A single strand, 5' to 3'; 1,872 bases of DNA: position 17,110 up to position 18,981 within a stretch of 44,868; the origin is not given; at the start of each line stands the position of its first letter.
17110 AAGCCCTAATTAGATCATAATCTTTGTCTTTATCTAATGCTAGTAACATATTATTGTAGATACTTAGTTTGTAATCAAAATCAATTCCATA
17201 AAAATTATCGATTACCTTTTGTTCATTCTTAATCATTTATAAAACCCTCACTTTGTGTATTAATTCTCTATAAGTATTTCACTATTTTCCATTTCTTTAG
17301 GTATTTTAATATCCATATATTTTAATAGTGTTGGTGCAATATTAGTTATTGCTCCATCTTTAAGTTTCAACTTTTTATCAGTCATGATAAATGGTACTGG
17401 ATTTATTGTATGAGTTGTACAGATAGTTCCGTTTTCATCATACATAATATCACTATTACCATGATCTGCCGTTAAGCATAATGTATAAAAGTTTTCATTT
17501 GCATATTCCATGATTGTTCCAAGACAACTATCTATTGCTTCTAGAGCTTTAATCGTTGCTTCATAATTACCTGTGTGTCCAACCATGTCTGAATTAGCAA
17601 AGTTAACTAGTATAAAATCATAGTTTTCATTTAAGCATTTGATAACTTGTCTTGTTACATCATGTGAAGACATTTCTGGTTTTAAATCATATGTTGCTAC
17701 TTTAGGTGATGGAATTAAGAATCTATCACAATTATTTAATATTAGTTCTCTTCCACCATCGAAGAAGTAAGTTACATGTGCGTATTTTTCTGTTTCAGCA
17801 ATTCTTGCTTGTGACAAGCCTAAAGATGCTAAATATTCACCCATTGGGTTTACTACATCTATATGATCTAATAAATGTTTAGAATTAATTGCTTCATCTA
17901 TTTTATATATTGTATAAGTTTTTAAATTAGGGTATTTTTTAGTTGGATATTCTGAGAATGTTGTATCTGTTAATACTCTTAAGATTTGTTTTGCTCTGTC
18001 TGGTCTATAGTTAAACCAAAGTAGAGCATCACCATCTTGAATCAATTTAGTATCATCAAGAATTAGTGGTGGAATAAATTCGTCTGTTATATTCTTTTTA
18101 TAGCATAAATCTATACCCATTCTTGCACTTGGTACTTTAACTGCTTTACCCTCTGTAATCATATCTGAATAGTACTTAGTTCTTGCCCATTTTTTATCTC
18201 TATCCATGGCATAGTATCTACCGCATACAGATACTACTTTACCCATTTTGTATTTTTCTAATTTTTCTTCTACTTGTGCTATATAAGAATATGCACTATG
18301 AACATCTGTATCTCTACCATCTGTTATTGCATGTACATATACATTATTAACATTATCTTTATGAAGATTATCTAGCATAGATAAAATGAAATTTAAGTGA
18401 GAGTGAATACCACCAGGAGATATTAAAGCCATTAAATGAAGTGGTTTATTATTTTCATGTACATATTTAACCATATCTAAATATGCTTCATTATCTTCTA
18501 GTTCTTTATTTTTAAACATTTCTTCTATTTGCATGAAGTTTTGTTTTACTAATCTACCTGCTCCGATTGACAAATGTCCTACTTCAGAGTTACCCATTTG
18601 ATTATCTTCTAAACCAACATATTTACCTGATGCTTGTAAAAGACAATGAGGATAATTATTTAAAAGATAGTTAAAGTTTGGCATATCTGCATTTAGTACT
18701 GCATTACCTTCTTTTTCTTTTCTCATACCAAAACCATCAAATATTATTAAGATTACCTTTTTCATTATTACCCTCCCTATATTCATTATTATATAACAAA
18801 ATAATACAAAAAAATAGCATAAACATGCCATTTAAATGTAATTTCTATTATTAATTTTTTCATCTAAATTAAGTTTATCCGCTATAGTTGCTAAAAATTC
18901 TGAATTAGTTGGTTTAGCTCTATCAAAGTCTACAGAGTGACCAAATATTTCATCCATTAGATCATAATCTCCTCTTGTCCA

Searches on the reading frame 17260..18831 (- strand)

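Call 36: search_protein_families(library=pfam, proteins=[window:17260-18831:-], max_evalue=0.001)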
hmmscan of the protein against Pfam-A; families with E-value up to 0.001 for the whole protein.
window:17260-18831:- (523 aa): 3 families
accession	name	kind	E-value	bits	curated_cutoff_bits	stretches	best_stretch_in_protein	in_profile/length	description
PF01676.23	Metalloenzyme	-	3.2e-74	250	24.3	1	24-509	1-251/252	Metalloenzyme superfamily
PF06415.18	iPGM_N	-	7.3e-64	215.7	27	1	102-309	1-213/217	BPG-independent PGAM N-terminus (iPGM_N)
PF01663.27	Phosphodiest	-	4.9e-10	40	23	1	396-472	157-232/342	Type I phosphodiesterase / nucleotide pyrophosphatase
